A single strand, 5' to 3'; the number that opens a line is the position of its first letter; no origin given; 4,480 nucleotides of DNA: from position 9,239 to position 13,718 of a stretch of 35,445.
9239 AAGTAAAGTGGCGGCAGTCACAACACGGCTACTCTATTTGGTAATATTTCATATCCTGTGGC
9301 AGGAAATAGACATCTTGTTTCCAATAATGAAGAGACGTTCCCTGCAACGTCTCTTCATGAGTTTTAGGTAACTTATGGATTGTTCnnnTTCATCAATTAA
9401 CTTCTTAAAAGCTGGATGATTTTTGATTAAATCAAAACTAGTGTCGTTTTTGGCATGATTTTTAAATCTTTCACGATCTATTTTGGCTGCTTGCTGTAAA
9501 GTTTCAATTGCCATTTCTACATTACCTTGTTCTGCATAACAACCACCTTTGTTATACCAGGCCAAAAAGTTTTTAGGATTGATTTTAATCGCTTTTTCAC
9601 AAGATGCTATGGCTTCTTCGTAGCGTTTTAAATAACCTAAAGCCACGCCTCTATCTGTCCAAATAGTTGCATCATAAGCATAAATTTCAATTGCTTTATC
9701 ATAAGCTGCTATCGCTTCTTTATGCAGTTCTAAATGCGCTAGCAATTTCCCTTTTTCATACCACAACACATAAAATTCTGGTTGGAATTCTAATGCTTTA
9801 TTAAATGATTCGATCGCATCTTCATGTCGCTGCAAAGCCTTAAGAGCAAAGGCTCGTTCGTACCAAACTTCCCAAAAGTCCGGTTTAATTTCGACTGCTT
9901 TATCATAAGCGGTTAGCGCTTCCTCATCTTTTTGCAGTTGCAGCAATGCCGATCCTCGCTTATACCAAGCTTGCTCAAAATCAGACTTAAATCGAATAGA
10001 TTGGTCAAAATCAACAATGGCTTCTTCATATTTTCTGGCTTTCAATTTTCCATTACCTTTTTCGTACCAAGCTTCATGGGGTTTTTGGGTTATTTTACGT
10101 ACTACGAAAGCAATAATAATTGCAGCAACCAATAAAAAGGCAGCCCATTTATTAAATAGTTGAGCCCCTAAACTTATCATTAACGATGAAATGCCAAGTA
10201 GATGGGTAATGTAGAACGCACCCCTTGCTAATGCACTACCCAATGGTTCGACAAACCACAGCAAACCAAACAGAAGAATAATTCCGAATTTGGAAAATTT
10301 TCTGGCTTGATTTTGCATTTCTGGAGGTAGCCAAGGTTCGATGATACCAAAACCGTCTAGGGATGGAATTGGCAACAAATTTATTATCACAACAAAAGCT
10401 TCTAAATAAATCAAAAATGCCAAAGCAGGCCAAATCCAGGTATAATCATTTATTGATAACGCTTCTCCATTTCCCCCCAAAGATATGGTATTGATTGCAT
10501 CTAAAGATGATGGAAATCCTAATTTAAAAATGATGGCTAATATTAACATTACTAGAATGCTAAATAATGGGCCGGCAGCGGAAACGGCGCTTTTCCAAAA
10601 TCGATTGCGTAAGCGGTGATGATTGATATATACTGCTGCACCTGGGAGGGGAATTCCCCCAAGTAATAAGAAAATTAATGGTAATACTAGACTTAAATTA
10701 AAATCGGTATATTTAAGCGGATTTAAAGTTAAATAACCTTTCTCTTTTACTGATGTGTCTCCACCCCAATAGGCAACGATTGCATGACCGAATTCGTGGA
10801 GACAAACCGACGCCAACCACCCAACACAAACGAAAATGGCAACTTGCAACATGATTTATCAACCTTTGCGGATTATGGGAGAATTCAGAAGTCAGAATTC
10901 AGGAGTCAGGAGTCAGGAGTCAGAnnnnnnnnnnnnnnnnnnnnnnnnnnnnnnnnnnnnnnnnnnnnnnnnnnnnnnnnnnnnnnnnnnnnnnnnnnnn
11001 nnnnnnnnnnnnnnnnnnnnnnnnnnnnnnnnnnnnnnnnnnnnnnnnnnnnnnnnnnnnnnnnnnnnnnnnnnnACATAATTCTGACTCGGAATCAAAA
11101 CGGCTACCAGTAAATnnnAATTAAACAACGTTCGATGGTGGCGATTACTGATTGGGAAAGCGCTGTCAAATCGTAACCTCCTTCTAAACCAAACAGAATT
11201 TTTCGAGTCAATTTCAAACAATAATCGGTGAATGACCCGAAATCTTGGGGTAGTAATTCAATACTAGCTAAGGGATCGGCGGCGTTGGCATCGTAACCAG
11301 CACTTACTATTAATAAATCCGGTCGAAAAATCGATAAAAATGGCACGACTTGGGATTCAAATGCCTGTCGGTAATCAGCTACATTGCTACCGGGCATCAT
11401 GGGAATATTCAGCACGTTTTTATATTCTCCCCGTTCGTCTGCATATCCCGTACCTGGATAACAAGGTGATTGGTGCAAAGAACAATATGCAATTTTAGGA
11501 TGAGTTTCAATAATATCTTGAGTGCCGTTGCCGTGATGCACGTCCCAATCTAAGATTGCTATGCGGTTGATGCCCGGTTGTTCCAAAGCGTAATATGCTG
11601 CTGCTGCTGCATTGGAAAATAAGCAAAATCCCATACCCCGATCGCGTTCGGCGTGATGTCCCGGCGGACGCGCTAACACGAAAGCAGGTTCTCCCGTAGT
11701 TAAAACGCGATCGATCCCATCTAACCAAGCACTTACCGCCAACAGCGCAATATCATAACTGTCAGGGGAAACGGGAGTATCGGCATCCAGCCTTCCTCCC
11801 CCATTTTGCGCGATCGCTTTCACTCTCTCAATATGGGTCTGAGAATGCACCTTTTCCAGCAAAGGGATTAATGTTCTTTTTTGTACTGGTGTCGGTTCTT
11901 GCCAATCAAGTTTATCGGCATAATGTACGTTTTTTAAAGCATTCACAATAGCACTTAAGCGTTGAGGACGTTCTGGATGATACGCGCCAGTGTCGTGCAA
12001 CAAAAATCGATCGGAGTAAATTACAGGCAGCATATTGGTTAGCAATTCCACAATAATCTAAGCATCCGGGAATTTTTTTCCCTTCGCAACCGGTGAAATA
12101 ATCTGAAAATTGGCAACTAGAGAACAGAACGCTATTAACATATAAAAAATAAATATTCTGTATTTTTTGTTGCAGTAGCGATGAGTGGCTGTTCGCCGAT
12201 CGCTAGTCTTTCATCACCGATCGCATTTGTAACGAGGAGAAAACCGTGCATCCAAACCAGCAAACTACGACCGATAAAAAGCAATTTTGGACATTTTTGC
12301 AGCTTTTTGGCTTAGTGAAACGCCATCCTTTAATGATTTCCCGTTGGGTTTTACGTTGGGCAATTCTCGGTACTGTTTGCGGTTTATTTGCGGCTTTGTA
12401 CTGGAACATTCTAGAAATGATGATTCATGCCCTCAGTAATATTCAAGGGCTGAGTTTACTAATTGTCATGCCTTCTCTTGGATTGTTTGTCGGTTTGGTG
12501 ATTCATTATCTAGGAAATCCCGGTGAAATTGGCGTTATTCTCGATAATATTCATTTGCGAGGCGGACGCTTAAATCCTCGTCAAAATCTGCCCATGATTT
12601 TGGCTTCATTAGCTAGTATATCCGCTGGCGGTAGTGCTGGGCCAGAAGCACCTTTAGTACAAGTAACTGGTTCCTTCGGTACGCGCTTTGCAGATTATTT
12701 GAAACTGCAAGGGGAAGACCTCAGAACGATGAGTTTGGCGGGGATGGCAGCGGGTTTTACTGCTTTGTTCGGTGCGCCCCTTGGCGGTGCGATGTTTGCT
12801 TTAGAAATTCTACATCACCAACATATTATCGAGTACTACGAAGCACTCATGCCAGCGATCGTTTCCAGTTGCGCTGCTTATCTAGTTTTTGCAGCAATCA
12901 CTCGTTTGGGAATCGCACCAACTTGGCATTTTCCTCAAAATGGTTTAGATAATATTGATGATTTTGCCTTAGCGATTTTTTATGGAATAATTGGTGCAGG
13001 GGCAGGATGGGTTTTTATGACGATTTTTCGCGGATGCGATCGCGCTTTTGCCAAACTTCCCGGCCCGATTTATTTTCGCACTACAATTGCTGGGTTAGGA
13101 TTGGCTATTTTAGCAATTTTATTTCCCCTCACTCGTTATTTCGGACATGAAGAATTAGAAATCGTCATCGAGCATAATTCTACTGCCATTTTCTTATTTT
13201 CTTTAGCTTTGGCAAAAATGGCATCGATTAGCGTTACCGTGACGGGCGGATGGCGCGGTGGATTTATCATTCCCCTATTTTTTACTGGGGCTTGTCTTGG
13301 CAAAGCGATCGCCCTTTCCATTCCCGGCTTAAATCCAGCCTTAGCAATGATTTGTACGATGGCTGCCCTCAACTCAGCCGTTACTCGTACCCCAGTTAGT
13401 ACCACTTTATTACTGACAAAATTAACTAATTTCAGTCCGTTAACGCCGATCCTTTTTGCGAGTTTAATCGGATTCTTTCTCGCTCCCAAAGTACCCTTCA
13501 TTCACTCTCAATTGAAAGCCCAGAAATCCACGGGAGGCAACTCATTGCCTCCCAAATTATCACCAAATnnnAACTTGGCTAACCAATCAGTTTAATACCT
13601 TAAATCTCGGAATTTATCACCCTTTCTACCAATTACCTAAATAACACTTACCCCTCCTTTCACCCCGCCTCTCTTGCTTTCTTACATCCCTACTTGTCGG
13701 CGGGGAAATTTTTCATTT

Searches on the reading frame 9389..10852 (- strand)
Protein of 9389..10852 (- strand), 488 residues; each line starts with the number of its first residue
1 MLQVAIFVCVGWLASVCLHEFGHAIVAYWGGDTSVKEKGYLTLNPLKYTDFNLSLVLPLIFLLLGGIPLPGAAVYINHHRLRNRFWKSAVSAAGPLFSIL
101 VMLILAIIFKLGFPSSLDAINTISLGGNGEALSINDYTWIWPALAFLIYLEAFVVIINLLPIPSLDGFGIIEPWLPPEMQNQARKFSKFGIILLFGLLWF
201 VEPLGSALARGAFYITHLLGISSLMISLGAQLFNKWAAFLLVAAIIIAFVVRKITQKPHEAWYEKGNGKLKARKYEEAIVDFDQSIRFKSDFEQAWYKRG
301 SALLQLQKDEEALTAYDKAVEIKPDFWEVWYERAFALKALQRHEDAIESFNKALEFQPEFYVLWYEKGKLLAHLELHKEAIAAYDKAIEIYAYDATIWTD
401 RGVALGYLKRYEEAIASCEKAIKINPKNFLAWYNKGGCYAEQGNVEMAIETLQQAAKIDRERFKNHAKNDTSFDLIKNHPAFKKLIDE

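Call 15: search_protein_families(library=pfam, proteins=[window:9389-10852:-], max_evalue=0.00001)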
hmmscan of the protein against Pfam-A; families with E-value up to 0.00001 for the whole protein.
window:9389-10852:- (488 aa): 17 families
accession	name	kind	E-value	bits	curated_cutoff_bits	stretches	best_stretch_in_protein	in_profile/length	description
PF00515.34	TPR_1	-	5.6e-46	153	27.8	4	395-428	1-34/34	Tetratricopeptide repeat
PF07719.23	TPR_2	-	7.2e-37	122.9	27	3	395-428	1-34/34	Tetratricopeptide repeat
PF13181.12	TPR_8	-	2.5e-34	114.9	25.7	2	395-428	1-34/34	Tetratricopeptide repeat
PF13414.12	TPR_11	-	2.6e-33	113.9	26.8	2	300-340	1-41/42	TPR repeat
PF13431.12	TPR_17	-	1.3e-26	91.1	24.4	1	418-450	2-34/34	Tetratricopeptide repeat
PF13432.12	TPR_16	-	2.4e-25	89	32.7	3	400-459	2-61/65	Tetratricopeptide repeat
PF13428.12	TPR_14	-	2.9e-18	65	23.5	0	294-334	2-42/44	Tetratricopeptide repeat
PF14559.12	TPR_19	-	2.5e-17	63.4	25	1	409-461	5-57/68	Tetratricopeptide repeat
PF13424.12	TPR_12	-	2.7e-16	59.9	30.1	1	395-461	3-77/77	Tetratricopeptide repeat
PF01239.28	PPTA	-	1.5e-15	56.2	29.5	0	411-439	1-29/32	Protein prenyltransferase alpha subunit repeat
PF13371.12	TPR_9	-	1.3e-14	54.4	35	0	409-461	9-61/73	Tetratricopeptide repeat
PF13174.12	TPR_6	-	1.9e-11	44.2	26.3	0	294-321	1-28/33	Tetratricopeptide repeat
PF02163.28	Peptidase_M50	-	1.5e-09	38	27.2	1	10-176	4-195/221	Peptidase family M50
PF23914.1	TPR_CcmH_CycH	-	9.4e-09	35.7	42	0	291-326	48-83/158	Cytochrome c-type biogenesis protein H TPR domain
PF12569.14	NatA_aux_su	-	1.4e-07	31.3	33.3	0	407-465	204-263/515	N-terminal acetyltransferase A, auxiliary subunit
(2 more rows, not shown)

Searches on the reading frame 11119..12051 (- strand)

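Call 15: search_protein_families(library=pfam, proteins=[window:11119-12051:-], max_evalue=0.00001)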
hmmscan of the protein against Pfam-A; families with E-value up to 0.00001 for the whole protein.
window:11119-12051:- (311 aa): 1 family
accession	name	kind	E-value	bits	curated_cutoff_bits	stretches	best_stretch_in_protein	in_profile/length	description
PF00850.24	Hist_deacetyl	-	1e-77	261.9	27.9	1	25-307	1-296/298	Histone deacetylase domain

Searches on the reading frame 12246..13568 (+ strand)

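Call 15: search_protein_families(library=pfam, proteins=[window:12246-13568:+], max_evalue=0.00001)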
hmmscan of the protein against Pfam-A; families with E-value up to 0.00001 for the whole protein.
window:12246-13568:+ (441 aa): 1 family
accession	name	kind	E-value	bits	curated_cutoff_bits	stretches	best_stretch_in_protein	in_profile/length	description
PF00654.25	Voltage_CLC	-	6.4e-59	200.3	24.8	1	79-412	2-344/346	Voltage gated chloride channel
